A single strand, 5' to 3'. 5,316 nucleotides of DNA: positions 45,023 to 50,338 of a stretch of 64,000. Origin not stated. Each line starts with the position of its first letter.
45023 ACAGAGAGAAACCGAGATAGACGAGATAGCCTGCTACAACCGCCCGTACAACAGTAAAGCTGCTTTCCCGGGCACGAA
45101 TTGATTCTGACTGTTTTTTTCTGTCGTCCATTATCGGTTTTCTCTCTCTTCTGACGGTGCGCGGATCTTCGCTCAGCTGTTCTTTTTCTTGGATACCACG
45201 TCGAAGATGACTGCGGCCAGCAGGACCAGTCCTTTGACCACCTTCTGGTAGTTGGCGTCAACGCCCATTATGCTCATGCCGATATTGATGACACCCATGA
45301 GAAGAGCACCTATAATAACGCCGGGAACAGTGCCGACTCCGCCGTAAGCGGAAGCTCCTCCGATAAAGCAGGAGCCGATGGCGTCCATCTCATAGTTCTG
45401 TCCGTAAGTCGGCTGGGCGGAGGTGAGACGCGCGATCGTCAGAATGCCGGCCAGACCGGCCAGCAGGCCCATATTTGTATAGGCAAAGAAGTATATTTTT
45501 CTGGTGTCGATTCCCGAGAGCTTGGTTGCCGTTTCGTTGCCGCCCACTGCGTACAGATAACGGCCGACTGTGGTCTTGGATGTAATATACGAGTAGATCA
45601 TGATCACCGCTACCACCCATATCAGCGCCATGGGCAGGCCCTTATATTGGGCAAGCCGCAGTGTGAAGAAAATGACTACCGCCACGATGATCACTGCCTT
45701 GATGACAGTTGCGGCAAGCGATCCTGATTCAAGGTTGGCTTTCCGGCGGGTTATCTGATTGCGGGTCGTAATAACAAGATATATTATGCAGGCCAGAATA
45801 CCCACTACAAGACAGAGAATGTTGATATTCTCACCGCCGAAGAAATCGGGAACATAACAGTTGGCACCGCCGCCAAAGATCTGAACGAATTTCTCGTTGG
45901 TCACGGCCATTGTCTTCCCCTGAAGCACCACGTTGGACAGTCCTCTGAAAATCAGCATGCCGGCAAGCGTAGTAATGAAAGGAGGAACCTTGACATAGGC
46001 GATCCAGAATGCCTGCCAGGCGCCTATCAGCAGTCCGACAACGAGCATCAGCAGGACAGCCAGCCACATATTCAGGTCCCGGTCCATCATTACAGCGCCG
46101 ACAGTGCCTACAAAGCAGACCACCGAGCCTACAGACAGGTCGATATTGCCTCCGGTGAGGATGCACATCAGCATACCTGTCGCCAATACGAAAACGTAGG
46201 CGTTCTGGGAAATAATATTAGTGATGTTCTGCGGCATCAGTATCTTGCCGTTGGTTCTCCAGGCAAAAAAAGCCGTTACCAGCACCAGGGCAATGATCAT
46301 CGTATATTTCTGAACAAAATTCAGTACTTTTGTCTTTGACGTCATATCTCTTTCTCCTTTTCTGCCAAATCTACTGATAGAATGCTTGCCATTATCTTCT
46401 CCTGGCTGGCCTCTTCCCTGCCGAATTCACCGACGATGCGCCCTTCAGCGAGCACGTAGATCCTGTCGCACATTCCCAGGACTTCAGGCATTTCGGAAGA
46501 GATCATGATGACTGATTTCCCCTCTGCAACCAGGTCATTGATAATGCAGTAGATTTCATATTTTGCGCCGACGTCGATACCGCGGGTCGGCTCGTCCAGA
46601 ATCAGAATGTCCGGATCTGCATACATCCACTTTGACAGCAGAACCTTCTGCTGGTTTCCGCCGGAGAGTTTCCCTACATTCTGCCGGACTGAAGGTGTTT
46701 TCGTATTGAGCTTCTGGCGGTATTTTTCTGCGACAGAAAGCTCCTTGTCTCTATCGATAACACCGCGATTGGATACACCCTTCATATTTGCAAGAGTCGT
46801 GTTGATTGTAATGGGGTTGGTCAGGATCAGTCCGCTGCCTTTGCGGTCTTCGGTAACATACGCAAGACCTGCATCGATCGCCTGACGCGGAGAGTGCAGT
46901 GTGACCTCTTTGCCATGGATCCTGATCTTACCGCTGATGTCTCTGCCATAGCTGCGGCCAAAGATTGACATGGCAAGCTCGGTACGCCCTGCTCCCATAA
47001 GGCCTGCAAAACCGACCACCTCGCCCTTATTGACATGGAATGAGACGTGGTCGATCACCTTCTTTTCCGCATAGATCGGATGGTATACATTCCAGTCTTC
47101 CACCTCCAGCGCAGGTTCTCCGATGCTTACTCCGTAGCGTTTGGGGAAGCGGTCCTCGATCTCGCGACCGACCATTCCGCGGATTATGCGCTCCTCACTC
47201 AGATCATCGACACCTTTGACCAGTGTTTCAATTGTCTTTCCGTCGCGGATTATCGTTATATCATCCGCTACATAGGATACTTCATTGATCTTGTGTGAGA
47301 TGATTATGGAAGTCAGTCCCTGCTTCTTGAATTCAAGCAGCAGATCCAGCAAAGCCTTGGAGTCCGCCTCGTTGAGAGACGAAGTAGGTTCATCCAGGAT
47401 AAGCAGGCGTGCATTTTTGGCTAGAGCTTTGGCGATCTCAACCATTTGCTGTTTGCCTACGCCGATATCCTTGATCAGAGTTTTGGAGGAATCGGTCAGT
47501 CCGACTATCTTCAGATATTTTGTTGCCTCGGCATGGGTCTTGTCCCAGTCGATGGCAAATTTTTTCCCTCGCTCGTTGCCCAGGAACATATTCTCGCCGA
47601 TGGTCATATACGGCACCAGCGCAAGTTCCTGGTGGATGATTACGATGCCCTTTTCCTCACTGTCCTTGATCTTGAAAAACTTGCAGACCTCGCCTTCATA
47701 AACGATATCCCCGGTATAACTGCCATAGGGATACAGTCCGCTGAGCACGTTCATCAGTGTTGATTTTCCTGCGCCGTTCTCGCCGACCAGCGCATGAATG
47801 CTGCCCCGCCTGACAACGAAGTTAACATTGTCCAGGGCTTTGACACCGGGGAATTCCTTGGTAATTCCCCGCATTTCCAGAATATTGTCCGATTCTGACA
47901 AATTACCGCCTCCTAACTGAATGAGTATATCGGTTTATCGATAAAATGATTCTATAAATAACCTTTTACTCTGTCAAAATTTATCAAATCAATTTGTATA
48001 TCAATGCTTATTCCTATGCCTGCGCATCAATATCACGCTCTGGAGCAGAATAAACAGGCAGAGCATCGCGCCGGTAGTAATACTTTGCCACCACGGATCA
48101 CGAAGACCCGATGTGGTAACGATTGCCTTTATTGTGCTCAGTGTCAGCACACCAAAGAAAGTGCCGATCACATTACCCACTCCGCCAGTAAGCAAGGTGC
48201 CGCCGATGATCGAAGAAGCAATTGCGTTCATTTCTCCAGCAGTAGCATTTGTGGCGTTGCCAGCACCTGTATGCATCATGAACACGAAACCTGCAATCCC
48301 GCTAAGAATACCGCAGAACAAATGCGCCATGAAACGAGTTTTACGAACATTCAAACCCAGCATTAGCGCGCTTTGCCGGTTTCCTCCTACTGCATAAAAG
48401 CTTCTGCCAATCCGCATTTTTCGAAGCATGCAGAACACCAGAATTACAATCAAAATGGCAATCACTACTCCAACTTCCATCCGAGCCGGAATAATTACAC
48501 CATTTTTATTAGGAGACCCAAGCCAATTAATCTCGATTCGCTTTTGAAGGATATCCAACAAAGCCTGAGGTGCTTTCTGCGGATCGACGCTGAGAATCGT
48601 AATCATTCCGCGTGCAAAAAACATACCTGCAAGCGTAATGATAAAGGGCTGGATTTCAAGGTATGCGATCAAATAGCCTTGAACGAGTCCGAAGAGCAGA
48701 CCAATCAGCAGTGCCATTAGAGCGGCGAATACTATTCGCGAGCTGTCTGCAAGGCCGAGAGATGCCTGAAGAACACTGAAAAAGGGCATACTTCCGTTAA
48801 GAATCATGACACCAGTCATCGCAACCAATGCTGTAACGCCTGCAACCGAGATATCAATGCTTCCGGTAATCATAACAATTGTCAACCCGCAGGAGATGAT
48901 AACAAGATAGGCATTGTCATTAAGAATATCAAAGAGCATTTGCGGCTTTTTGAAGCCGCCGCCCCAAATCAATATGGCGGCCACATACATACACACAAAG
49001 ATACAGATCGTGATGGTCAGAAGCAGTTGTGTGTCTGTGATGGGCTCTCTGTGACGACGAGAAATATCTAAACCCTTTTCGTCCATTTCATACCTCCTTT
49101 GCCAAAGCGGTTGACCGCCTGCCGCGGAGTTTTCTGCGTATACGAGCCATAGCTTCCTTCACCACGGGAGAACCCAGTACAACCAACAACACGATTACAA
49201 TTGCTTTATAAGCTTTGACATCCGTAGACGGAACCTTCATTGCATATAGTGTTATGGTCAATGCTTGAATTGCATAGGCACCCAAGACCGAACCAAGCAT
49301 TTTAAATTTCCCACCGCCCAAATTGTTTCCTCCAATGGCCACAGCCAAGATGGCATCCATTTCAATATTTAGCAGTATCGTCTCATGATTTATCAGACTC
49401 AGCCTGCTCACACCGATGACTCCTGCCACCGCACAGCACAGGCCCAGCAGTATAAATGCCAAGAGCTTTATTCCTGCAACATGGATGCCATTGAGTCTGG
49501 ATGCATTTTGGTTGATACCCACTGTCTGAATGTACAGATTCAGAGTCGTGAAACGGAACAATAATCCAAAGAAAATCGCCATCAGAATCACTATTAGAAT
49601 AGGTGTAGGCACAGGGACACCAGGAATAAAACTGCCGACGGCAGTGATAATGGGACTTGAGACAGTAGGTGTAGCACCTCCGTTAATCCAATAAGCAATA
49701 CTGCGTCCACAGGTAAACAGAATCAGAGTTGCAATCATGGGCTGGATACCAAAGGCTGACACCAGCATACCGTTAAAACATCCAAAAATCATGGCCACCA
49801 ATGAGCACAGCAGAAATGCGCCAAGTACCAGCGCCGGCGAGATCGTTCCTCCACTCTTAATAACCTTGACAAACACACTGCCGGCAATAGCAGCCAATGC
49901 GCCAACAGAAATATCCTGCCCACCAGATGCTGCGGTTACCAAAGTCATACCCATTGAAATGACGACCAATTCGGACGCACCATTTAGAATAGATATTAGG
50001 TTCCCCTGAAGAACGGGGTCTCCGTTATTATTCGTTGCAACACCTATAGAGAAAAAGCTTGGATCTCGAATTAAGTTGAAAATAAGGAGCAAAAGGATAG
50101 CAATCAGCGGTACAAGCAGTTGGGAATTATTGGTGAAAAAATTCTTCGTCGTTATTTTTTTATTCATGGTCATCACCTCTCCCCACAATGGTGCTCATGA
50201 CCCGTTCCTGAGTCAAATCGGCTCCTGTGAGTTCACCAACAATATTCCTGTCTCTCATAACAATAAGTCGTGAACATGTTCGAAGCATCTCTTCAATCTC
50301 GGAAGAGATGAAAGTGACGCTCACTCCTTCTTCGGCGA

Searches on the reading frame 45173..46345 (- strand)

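Call 5: search_protein_families(library=pfam, proteins=[window:45173-46345:-], max_evalue=0.001)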
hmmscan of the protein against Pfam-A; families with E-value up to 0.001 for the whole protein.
window:45173-46345:- (390 aa): 1 family
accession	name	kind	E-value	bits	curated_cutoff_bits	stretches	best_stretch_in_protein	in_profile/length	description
PF02653.21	BPD_transp_2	-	1.2e-38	133.3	26.8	1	40-379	1-269/269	Branched-chain amino acid transport system / permease component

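Call 6: search_protein_families(library=ncbifam, proteins=[window:45173-46345:-], max_evalue=0.001)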
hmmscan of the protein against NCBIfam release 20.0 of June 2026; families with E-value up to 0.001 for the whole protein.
window:45173-46345:- (390 aa): 12 families
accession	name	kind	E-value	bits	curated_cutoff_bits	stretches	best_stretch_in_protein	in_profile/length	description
NF040906.3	GguB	equivalog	2.5e-147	491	450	1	11-388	2-375/375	multiple monosaccharide ABC transporter permease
NF007067.0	PRK09512.1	equivalog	2.8e-59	200.9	398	2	231-383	166-318/321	ribose ABC transporter permease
NF008441.0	PRK11285.1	equivalog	1.2e-57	195.5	378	2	216-388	158-329/333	L-arabinose ABC transporter permease AraH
NF007252.0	PRK09699.1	equivalog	2.8e-50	171.5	396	2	215-383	153-322/326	D-allose ABC transporter permease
NF007014.0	PRK09478.1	equivalog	1.2e-42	146.4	386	2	238-385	184-331/336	galactose/methyl galactoside ABC transporter permease MglC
NF008630.0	PRK11618.1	equivalog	1.3e-39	136.3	363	2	18-195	13-185/331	galactofuranose ABC transporter, permease protein YjfF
NF041862.1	YtfT_transport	equivalog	1.7e-33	116.2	535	2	237-381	178-323/339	galactofuranose ABC transporter, ATP-binding protein YtfT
NF011961.0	PRK15432.1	equivalog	1.1e-31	110.3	388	2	243-382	164-304/344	autoinducer 2 ABC transporter permease LsrC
NF011612.1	PRK15038.1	equivalog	1.8e-30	106.3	500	2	231-388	154-311/322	autoinducer 2 ABC transporter permease LsrD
TIGR03409.1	urea_trans_UrtB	equivalog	2.2e-09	37.4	250.3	1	241-380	148-276/291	urea ABC transporter permease subunit UrtB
NF047929.1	ABC_B6_perm_2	equivalog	6.1e-06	25.6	400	1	239-389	185-333/337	putative B6 ABC transporter permease subunit 2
TIGR03408.1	urea_trans_UrtC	equivalog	9.7e-06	25.5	296.2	1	241-379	172-303/313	urea ABC transporter permease subunit UrtC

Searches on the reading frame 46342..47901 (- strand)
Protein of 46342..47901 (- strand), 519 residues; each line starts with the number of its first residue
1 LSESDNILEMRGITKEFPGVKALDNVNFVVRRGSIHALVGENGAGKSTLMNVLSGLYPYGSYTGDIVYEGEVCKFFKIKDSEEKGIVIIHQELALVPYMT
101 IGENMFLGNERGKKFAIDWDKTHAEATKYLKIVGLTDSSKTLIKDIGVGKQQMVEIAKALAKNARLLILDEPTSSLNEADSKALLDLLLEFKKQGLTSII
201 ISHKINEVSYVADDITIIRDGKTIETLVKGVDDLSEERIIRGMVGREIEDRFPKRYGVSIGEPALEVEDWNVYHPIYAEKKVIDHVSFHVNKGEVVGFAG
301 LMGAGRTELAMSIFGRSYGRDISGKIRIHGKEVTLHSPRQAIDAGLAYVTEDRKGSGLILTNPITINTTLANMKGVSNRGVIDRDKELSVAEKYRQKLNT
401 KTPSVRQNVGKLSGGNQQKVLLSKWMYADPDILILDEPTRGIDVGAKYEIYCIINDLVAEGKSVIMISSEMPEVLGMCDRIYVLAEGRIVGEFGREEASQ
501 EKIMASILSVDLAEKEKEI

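Call 5: search_protein_families(library=pfam, proteins=[window:46342-47901:-], max_evalue=0.001)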
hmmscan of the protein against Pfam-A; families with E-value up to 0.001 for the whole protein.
window:46342-47901:- (519 aa): 4 families
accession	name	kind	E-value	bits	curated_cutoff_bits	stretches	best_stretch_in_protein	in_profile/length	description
PF00005.33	ABC_tran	-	1.9e-51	174.7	25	2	23-174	1-137/137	ABC transporter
PF13304.12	AAA_21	-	1.7e-09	38.6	27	0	35-56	1-22/304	AAA domain, putative AbiEii toxin, Type IV TA system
PF03193.22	RsgA_GTPase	-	0.00082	19.7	30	0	30-55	104-128/174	RsgA GTPase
PF02463.25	SMC_N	-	0.00092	19.1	40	0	33-52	24-43/220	RecF/RecN/SMC N terminal domain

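Call 6: search_protein_families(library=ncbifam, proteins=[window:46342-47901:-], max_evalue=0.001)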
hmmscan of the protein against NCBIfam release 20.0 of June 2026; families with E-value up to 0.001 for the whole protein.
window:46342-47901:- (519 aa): 191 families (the best 25 are shown)
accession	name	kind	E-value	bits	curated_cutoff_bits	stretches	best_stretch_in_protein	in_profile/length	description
NF040905.2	GguA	equivalog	4.1e-252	836.9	810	1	7-507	1-500/500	multiple monosaccharide ABC transporter ATP-binding protein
NF010069.0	PRK13549.1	equivalog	1.8e-195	650.2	699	1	5-511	3-505/513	xylose ABC transporter ATP-binding protein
TIGR02633.1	xylG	equivalog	6.3e-163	542.8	723.65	1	7-507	1-499/500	D-xylose ABC transporter ATP-binding protein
NF008030.0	PRK10762.1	equivalog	3.2e-156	521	745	1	5-509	2-493/501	ribose ABC transporter ATP-binding protein RbsA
NF008442.0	PRK11288.1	equivalog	1.9e-149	498.2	689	1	3-508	3-496/504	L-arabinose ABC transporter ATP-binding protein AraG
NF007253.0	PRK09700.1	equivalog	1.4e-139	466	772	1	6-509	4-508/510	D-allose ABC transporter ATP-binding protein AlsA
NF008215.0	PRK10982.1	equivalog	2e-139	465.5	828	1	2-505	8-500/506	galactose/methyl galactoside ABC transporter ATP-binding protein MglA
NF041861.1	YtfR_transport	equivalog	1.4e-123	412.9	850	1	7-507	1-490/492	galactofuranose ABC transporter, ATP-binding protein YtfR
NF011967.0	PRK15439.1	equivalog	9.6e-109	364.1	586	1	4-505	8-497/510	autoinducer 2 ABC transporter ATP-binding protein LsrA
NF047930.1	ABC_ATP_B6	equivalog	1.4e-99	334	670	1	7-504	2-505/510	putative B6 ABC transporter ATP-binding protein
TIGR01188.1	drrA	subfamily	1.6e-58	198.4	312.45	2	15-225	1-204/302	daunorubicin resistance ABC transporter, ATP-binding protein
TIGR04521.1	ECF_ATPase_2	equivalog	4.8e-54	183.3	330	2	20-225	18-225/279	energy-coupling factor transporter ATPase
TIGR03410.1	urea_trans_UrtE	equivalog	1.6e-53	181.5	285.8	2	274-506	7-227/230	urea ABC transporter ATP-binding subunit UrtE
TIGR03608.1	L_ocin_972_ABC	subfamily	3.1e-53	180.3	254.85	2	11-213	2-201/206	putative bacteriocin export ABC transporter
TIGR03864.1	PQQ_ABC_ATP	hypoth_equivalog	6.8e-50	169.7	302.25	2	8-224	2-211/236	ABC transporter, ATP-binding subunit, PQQ-dependent alcohol dehydrogenase system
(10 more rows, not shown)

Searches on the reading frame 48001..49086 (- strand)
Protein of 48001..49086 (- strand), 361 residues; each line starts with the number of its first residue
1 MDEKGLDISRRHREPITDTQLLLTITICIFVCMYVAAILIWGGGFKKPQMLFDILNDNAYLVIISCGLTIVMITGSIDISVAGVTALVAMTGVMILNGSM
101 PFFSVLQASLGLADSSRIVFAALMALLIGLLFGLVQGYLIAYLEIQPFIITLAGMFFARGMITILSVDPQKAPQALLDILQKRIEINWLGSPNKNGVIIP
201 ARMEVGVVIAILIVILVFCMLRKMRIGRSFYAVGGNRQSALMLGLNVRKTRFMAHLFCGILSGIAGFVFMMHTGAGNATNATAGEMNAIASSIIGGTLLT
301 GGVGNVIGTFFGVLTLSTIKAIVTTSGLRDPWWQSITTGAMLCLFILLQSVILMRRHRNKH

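Call 5: search_protein_families(library=pfam, proteins=[window:48001-49086:-], max_evalue=0.001)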
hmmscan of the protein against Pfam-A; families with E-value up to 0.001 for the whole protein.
window:48001-49086:- (361 aa): 1 family
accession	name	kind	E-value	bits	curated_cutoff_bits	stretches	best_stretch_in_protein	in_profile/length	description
PF02653.21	BPD_transp_2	-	1.2e-33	116.8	26.8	1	50-344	1-267/269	Branched-chain amino acid transport system / permease component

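Call 6: search_protein_families(library=ncbifam, proteins=[window:48001-49086:-], max_evalue=0.001)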
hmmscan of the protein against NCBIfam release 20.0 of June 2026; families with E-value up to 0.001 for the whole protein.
window:48001-49086:- (361 aa): 12 families
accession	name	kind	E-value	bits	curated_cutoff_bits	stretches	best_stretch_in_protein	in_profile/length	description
NF008630.0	PRK11618.1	equivalog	2.5e-66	224.2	363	1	19-359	5-319/331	galactofuranose ABC transporter, permease protein YjfF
NF040906.3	GguB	equivalog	2e-40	139.2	450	2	205-342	227-362/375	multiple monosaccharide ABC transporter permease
NF007014.0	PRK09478.1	equivalog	5.1e-32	111.5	386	1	26-353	17-332/336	galactose/methyl galactoside ABC transporter permease MglC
NF007067.0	PRK09512.1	equivalog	2.5e-28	99.2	398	1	27-344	22-312/321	ribose ABC transporter permease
NF011961.0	PRK15432.1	equivalog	6.9e-26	91.3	388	1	31-349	18-304/344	autoinducer 2 ABC transporter permease LsrC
NF008441.0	PRK11285.1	equivalog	8e-26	90.9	378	1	27-350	33-324/333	L-arabinose ABC transporter permease AraH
NF007252.0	PRK09699.1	equivalog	7.8e-25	87.8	396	1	41-350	43-322/326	D-allose ABC transporter permease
NF041862.1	YtfT_transport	equivalog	7.1e-22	78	535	1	50-354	55-329/339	galactofuranose ABC transporter, ATP-binding protein YtfT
NF011612.1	PRK15038.1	equivalog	8.5e-17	61.3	500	1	50-356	31-312/322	autoinducer 2 ABC transporter permease LsrD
TIGR03409.1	urea_trans_UrtB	equivalog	1.6e-05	24.7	250.3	1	83-326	26-260/291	urea ABC transporter permease subunit UrtB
NF047929.1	ABC_B6_perm_2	equivalog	5.7e-05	22.4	400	1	43-272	38-252/337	putative B6 ABC transporter permease subunit 2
TIGR03408.1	urea_trans_UrtC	equivalog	0.00085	19.1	296.2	1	208-342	173-299/313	urea ABC transporter permease subunit UrtC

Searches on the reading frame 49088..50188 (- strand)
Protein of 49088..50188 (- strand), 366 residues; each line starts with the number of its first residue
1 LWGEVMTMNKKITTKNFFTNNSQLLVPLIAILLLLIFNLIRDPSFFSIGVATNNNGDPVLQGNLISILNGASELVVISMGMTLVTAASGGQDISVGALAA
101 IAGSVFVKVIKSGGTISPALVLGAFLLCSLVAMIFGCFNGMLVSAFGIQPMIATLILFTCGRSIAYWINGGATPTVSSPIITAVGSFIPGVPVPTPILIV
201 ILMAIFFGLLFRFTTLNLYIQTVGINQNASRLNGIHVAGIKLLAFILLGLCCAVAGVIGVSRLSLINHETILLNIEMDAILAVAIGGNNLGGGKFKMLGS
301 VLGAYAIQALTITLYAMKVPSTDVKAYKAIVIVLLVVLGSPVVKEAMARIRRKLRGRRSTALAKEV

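Call 5: search_protein_families(library=pfam, proteins=[window:49088-50188:-], max_evalue=0.001)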
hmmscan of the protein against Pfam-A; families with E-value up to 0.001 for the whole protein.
window:49088-50188:- (366 aa): 1 family
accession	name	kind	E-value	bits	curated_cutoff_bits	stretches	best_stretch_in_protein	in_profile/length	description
PF02653.21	BPD_transp_2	-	1.2e-27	97.1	26.8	1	64-337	2-266/269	Branched-chain amino acid transport system / permease component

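Call 6: search_protein_families(library=ncbifam, proteins=[window:49088-50188:-], max_evalue=0.001)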
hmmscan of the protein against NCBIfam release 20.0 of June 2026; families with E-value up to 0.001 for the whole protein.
window:49088-50188:- (366 aa): 10 families
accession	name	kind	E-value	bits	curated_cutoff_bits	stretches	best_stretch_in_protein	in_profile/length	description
NF041862.1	YtfT_transport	equivalog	6.1e-52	176.8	535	1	25-353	22-338/339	galactofuranose ABC transporter, ATP-binding protein YtfT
NF007067.0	PRK09512.1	equivalog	2e-32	112.6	398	1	8-338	7-316/321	ribose ABC transporter permease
NF008441.0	PRK11285.1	equivalog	1e-25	90.6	378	1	63-311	55-295/333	L-arabinose ABC transporter permease AraH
NF008630.0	PRK11618.1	equivalog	4.6e-21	75.4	363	1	65-337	37-303/331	galactofuranose ABC transporter, permease protein YjfF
NF040906.3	GguB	equivalog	3.2e-20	72.7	450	2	193-337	224-367/375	multiple monosaccharide ABC transporter permease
NF007252.0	PRK09699.1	equivalog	4.5e-19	68.9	396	1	61-336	50-314/326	D-allose ABC transporter permease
NF011961.0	PRK15432.1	equivalog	8.8e-17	61.3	388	1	26-355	12-319/344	autoinducer 2 ABC transporter permease LsrC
NF011612.1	PRK15038.1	equivalog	1.4e-12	47.4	500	1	69-342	34-307/322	autoinducer 2 ABC transporter permease LsrD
NF007014.0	PRK09478.1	equivalog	5.6e-12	45.6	386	1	12-339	7-328/336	galactose/methyl galactoside ABC transporter permease MglC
TIGR03408.1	urea_trans_UrtC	equivalog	4e-05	23.5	296.2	1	217-338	192-306/313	urea ABC transporter permease subunit UrtC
